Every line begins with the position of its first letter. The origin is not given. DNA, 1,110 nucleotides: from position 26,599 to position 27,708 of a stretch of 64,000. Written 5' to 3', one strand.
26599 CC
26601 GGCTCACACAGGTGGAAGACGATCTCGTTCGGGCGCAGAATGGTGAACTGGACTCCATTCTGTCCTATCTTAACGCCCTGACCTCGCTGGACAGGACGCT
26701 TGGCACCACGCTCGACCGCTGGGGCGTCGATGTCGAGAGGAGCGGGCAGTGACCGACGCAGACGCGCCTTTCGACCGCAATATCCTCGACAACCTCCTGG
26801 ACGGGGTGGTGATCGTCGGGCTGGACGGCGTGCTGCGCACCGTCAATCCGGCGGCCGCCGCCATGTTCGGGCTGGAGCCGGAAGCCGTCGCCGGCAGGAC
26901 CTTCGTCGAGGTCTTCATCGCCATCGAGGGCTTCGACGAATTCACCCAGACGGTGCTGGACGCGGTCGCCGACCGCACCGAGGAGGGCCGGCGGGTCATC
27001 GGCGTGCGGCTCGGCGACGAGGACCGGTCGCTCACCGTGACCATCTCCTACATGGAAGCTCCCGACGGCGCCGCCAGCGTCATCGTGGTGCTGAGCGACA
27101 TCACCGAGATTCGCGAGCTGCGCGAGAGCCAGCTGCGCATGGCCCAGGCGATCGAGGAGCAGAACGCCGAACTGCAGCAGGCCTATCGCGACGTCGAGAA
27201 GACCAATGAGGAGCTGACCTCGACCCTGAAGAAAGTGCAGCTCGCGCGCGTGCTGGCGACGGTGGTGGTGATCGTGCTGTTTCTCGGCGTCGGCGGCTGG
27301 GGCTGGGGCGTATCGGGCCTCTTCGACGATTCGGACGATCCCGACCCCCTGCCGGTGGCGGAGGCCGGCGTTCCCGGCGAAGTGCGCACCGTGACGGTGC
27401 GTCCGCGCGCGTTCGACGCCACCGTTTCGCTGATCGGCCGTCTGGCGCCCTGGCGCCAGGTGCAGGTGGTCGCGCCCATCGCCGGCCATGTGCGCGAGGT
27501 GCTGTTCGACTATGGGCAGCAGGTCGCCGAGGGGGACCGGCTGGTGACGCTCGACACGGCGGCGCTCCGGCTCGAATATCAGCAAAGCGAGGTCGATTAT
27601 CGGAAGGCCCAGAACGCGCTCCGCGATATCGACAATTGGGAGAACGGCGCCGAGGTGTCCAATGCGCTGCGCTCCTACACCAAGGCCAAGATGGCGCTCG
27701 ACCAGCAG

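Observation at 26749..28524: Membrane-fusion (HlyD-type) adaptor carrying an N-terminal cytoplasmic PAS sensor domain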

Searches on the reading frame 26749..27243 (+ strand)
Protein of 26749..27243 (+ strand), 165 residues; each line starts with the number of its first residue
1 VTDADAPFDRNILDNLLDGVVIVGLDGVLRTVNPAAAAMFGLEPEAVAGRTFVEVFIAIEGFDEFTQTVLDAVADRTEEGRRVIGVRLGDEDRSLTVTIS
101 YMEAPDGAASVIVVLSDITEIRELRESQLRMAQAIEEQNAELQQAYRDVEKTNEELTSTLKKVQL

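Call 32: search_solved_structures(query=window:26749-27243:+, max_evalue=0.01, show_alignments=3)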
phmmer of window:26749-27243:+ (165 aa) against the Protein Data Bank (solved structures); distinct sequences matched with E-value up to 0.01: 0.

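Call 38: search_solved_structures(query=A2, max_evalue=0.01, show_alignments=2)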
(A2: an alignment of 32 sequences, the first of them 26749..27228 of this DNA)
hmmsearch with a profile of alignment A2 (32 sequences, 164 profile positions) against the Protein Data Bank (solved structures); distinct sequences matched with E-value up to 0.01: 38.
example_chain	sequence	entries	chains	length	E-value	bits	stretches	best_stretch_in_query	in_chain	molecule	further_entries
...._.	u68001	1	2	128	2.9e-07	33.6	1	10-62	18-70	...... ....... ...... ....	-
7duc_A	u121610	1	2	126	4.5e-07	33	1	10-62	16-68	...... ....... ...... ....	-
4mn6_A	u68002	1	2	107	7.3e-07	32.4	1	11-62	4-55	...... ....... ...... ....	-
3a0r_A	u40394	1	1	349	7.4e-07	32.3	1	7-127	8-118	Sensor protein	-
5xgb_A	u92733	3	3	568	3.2e-05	27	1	13-124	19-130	Uncharacterized protein | Uncharacterized protein PA0861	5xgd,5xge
9cdr_A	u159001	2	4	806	4.3e-05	26.6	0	13-52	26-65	Oxygen sensor protein DosP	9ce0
9bgv_A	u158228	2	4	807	4.3e-05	26.6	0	13-52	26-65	Oxygen sensor protein DosP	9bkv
9clo_A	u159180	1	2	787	4.7e-05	26.5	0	13-52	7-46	Oxygen sensor protein DosP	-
9cmf_A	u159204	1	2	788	4.7e-05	26.5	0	13-52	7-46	Oxygen sensor protein DosP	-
1d06_A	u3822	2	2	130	5.8e-05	26.2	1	9-52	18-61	nitrogen fixation regulatory protein fixL | FIXL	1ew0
8bjp_AAA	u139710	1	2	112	0.00016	24.7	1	10-50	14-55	cytoplasmic PAS domain of CitA from Geobacillus thermodenitrificans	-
5fq1_A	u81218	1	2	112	0.00017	24.7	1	10-50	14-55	HISTIDINE KINASE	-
2jhe_A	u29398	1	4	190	0.00017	24.7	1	10-116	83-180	TRANSCRIPTION REGULATOR TYRR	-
9wex_A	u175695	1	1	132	0.00022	24.3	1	3-46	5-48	Sensor histidine kinase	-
1otd_A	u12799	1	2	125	0.00022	24.3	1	7-54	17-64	Photoactive yellow protein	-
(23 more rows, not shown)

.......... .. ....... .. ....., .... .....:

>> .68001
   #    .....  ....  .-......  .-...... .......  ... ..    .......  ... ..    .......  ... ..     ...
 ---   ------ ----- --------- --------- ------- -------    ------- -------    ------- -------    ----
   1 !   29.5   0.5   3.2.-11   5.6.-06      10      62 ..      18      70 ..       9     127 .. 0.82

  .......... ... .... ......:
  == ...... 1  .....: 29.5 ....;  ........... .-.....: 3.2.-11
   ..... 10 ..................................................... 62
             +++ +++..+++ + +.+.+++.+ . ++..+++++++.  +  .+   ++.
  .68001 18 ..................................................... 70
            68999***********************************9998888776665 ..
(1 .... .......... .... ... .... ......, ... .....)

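Call 41: predict_structure(alignment_id=A2)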
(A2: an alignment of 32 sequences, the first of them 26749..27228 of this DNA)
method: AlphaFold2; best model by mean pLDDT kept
length: 160 residues; sequences in the alignment: 32
mean_pLDDT: 87.8   pTM: 0.70
mean pLDDT of the five models: 87.8, 86.4, 85.5, 83.7, 82.8
residues with pLDDT >= 90: 92; 70-90: 58; 50-70: 6; < 50: 4
segments of 3 or more residues with pLDDT < 50: 1-4
pLDDT, mean of each block of 10 residues (from residue 1): 54 85 92 91 87 86 91 83 89 93 84 93 91 96 97 93
secondary structure, 60 per line:
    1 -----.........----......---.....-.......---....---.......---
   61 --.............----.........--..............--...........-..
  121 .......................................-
elements in order: H6-14 E19-24 E28-32 H34-40 H44-47 H52-57 H63-75 E80-88 E91-104 E107-117 H119-159

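Call 45: fold_search(model_id=the predicted structure, library=pdb)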
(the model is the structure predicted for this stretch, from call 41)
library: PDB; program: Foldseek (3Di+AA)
matches with E <= 10: 1348; with E <= 0.001: 453
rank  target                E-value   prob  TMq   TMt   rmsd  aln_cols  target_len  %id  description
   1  9a5d_A                4.5e-08  1.00  0.59  0.17   4.5       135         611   16  Integrative model of WALK-YYCH by crosslinking MS and deep learning (released 2024-09-18)
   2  10jx_A                1.1e-07  1.00  0.54  0.60   3.8       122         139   25  Crystal structure of heme binding PAS domain from one component transcription factor, FG214 (released 2026-03-25)
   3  8js5_G                1.5e-07  1.00  0.60  0.41   3.6       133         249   16  Dimeric PAS domains of oxygen sensor FixL with ferric unliganded heme (released 2024-06-26)
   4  10jx_B                2.1e-07  1.00  0.53  0.58   4.3       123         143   25  Crystal structure of heme binding PAS domain from one component transcription factor, FG214 (released 2026-03-25)
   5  8js5_C                2.7e-07  1.00  0.62  0.41   3.5       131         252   14  Dimeric PAS domains of oxygen sensor FixL with ferric unliganded heme (released 2024-06-26)
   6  7r5n_A                3.0e-07  1.00  0.62  0.66   4.3       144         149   19  Crystal structure of the full-length short LOV protein PF5-LOV from Pseudomonas fluorescens (dark state) (released 2023-08-23)
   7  8js6_E                3.4e-07  1.00  0.61  0.41   3.6       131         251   14  Dimeric PAS domains of oxygen sensor FixL in complex with cyanide-bound ferric heme (released 2024-06-26)
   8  7r4s_C                3.6e-07  1.00  0.60  0.71   4.0       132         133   17  Crystal structure of PpSB1-LOV-I48T mutant (dark state) (released 2022-12-21)
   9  2d02                  3.6e-07  1.00  0.52  0.65   5.7       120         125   20  R52Q Mutant of Photoactive Yellow Protein, P65 Form (released 2006-04-04)
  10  8js5_B                3.8e-07  1.00  0.60  0.40   3.7       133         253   16  Dimeric PAS domains of oxygen sensor FixL with ferric unliganded heme (released 2024-06-26)
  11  5luv_B                4.3e-07  1.00  0.62  0.67   4.4       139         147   16  Short LOV protein W619_1 in apo-state (released 2017-02-22)
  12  7a6p_A                4.5e-07  1.00  0.64  0.68   4.4       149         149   17  Structural determinants underlying the adduct lifetime in a short LOV protein PpSB2-LOV (released 2021-03-10)
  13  8e02                  4.8e-07  1.00  0.55  0.68   4.3       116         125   21  Crystal structure of photoactive yellow protein (PYP); F96oCNF T103V construct (released 2022-08-24)
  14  7r5n_B                5.1e-07  1.00  0.63  0.66   4.8       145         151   19  Crystal structure of the full-length short LOV protein PF5-LOV from Pseudomonas fluorescens (dark state) (released 2023-08-23)
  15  7r56                  5.1e-07  1.00  0.56  0.63   5.4       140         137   17  Crystal structure of PpSB1-LOV-I48T mutant (light state) (released 2022-12-21)
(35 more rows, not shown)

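Call 67: find_homologous_proteins(query=A2, max_evalue=1e-8)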
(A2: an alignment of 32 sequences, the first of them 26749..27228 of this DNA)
Query A2 (32 sequences) (160 aa, profile of the alignment): 40 proteins with E <= 1e-8 among 8000 candidates.
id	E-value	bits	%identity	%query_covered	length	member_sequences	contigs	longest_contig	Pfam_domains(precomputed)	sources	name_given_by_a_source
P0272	4.3e-66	240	54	96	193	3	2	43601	PF13426.14,PF13188.14,PF08448.17,PF00989.32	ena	-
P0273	3.5e-64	233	57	99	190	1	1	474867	PF13426.14,PF13188.14,PF08448.17,PF00989.32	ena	-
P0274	7.6e-63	229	48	100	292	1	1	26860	PF13188.14,PF08448.17,PF00989.32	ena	-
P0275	9.3e-63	229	52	100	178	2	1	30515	PF13426.14,PF13188.14,PF08448.17,PF00989.32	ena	-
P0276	9.8e-63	229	52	100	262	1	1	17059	PF13426.14,PF13188.14,PF08448.17,PF00989.32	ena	-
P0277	1.0e-62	229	48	100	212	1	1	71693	PF13188.14,PF08448.17,PF00989.32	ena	-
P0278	2.1e-62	228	50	91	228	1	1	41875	PF13188.14,PF08448.17,PF00989.32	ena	-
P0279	1.0e-61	225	53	99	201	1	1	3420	PF13426.14,PF13188.14,PF08448.17,PF00989.32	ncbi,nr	ncbi:MAG: PAS domain S-box protein, partial [Acidobacteria bacterium]|nr:PAS domain S-box protein [A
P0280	1.6e-61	225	48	100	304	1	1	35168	PF13426.14,PF13188.14,PF08448.17,PF00989.32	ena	-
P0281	1.3e-60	222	49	96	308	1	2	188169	PF13188.14,PF01740.27,PF08448.17,PF00989.32,PF13466.13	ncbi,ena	-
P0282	5.9e-60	220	48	99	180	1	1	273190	PF13188.14,PF08448.17,PF00989.32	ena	-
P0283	7.1e-60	219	48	94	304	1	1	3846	PF13426.14,PF08448.17,PF00989.32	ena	-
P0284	1.4e-58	215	57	99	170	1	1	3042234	PF13426.14,PF13188.14,PF08448.17,PF00989.32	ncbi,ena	-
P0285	5.9e-58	213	45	94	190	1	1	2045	PF13426.14,PF13188.14,PF12860.14,PF08448.17,PF00989.32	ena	-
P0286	9.8e-58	213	41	100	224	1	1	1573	PF13188.14,PF08448.17,PF00989.32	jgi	-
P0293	7.8e-38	148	40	88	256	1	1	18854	-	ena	-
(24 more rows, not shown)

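Call 68: find_encoding_contigs(protein=P0273, flank=5000, max_places=2)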
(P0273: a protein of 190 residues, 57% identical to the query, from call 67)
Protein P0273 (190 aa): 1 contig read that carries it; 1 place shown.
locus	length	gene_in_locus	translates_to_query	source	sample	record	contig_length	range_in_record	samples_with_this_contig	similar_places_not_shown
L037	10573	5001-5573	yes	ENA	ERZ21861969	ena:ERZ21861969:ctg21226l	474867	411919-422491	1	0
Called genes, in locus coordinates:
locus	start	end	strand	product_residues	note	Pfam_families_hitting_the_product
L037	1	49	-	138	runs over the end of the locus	PF01527:HTH_Tnp_1, PF13384:HTH_23 (weak)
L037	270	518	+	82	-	-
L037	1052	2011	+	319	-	PF00126:HTH_1, PF03466:LysR_substrate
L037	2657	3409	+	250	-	-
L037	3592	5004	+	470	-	PF02321:OEP (weak)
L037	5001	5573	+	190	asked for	PF00989:PAS (weak), PF13188:PAS_8 (weak), PF08448:PAS_4, PF13426:PAS_9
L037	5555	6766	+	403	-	PF25917:BSH_RND (faint), PF25881:HH_YBHG (weak), PF25990:Beta-barrel_YknX (weak), PF26002:Beta-barrel_AprE, PF25967:RND-MFP_C (weak)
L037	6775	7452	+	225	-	PF00005:ABC_tran, PF02463:SMC_N (faint), PF13304:AAA_21 (faint)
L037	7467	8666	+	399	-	PF12704:MacB_PCD, PF02687:FtsX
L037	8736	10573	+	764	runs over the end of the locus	PF01839:FG-GAP (faint), PF13517:FG-GAP_3, PF07593:UnbV_ASPIC, PF18998:Flg_new_2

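Call 69: find_encoding_contigs(protein=P0284, flank=5000, max_places=2)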
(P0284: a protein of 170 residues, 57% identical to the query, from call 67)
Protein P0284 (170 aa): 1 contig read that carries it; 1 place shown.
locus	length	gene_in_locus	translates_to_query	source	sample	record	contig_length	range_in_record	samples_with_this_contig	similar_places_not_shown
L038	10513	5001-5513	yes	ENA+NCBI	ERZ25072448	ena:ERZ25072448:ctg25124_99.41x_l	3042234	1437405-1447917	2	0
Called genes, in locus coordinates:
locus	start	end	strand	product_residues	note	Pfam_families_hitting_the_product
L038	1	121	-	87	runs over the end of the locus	PF20432:Xre-like-HTH (weak)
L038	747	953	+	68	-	-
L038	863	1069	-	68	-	-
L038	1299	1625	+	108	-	-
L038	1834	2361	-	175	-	PF05685:Uma2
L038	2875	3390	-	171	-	PF03160:Calx-beta (weak)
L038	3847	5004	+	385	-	PF02321:OEP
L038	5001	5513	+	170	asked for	PF00989:PAS, PF13188:PAS_8, PF08448:PAS_4, PF13426:PAS_9 (weak)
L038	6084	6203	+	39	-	-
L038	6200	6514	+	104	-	-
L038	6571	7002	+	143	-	PF21983:NikA-like (weak)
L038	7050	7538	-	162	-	PF04268:SoxG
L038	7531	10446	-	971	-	PF13510:Fer2_4, PF07992:Pyr_redox_2 (weak), PF12831:FAD_oxidored, PF13450:NAD_binding_8 (weak), PF17806:SO_alpha_A3, PF01571:GCV_T, PF08669:GCV_T_C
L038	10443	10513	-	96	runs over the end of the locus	PF04267:SoxD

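Call 70: search_protein_families(library=pfam, proteins=[P0281, P0274, P0280, P0276, P0283, P0293], max_evalue=0.001)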
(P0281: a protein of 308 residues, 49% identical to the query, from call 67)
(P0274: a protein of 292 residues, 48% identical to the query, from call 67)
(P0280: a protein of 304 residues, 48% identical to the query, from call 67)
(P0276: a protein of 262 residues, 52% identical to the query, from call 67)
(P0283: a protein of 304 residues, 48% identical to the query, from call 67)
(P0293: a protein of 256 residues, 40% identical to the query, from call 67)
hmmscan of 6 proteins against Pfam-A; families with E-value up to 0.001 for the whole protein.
P0281 (308 aa): 6 families
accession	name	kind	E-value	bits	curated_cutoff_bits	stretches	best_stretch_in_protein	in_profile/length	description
PF01740.26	STAS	-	8.3e-17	61.3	22.6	1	200-296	7-104/106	STAS domain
PF13466.11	STAS_2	-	3.9e-15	56.2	29.2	1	206-285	1-79/80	STAS domain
PF08448.16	PAS_4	-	4.3e-08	33.8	23.1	1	11-127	1-110/110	PAS fold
PF13188.13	PAS_8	-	1.8e-07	31.2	21.8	1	8-58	4-55/65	PAS domain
PF00989.32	PAS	-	1.1e-06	29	22.6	1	8-102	4-97/113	PAS fold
PF13426.13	PAS_9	-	4.8e-05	24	27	1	16-124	2-103/103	PAS domain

P0274 (292 aa): 5 families
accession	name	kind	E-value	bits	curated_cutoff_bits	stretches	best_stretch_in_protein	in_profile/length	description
PF00989.32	PAS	-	1.9e-06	28.3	22.6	1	11-102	5-96/113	PAS fold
PF13188.13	PAS_8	-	8.4e-06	26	21.8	1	11-56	5-50/65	PAS domain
PF08448.16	PAS_4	-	1e-05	26.1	23.1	1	13-127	1-110/110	PAS fold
PF13426.13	PAS_9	-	2.2e-05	25.1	27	1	18-124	2-103/103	PAS domain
PF13533.13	Biotin_lipoyl_2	-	5.1e-05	23.4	29.8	1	242-273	1-32/32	Biotin-lipoyl like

P0280 (304 aa): 4 families
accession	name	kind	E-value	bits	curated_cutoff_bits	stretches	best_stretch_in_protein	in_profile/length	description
PF08448.16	PAS_4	-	7e-13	49.2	23.1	1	23-132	1-107/110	PAS fold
PF00989.32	PAS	-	8.4e-12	45.5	22.6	1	20-130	4-113/113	PAS fold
PF13426.13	PAS_9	-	4.5e-11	43.4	27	1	28-132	2-103/103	PAS domain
PF13188.13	PAS_8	-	5.1e-06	26.6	21.8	1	20-65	4-49/65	PAS domain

P0276 (262 aa): 4 families
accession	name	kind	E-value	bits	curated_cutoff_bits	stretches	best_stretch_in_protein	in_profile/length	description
PF08448.16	PAS_4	-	3e-08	34.3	23.1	1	13-127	1-110/110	PAS fold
PF00989.32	PAS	-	6.7e-07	29.8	22.6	1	11-88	5-81/113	PAS fold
PF13188.13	PAS_8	-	2.3e-06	27.7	21.8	1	11-55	5-50/65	PAS domain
PF13426.13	PAS_9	-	7e-06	26.7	27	1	18-124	2-103/103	PAS domain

P0283 (304 aa): 5 families
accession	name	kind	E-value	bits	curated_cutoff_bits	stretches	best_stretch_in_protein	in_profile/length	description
PF08448.16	PAS_4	-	4.3e-12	46.7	23.1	1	23-132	1-107/110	PAS fold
PF13426.13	PAS_9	-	8.5e-10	39.3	27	1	28-132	2-103/103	PAS domain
PF00989.32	PAS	-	2.7e-09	37.5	22.6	1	20-130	4-113/113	PAS fold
PF13188.13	PAS_8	-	7.6e-05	22.9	21.8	1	20-64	4-49/65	PAS domain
PF13596.12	PAS_10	-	0.00019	22.5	22.1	1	22-131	4-106/106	PAS domain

P0293 (256 aa): 2 families
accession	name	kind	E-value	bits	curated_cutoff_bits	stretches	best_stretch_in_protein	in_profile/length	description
PF08448.16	PAS_4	-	4.9e-05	24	23.1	1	11-67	1-56/110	PAS fold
PF13188.13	PAS_8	-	0.00078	19.7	21.8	0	8-39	4-35/65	PAS domain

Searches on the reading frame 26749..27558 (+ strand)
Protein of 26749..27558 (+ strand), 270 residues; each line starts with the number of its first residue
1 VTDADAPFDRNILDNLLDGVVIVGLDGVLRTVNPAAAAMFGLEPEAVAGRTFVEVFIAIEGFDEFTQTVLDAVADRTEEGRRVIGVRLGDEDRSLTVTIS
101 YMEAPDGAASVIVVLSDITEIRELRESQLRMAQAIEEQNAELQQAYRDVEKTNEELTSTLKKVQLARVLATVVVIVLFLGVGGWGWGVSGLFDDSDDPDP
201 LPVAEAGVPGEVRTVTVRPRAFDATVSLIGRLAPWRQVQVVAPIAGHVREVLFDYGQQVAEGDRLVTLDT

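Call 66: search_dna_similar(query=window:26749-27558:+, collection=plasmids, mode=protein, max_evalue=1e-8, max_rows=15)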
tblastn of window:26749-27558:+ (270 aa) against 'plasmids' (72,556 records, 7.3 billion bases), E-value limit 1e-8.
No match.
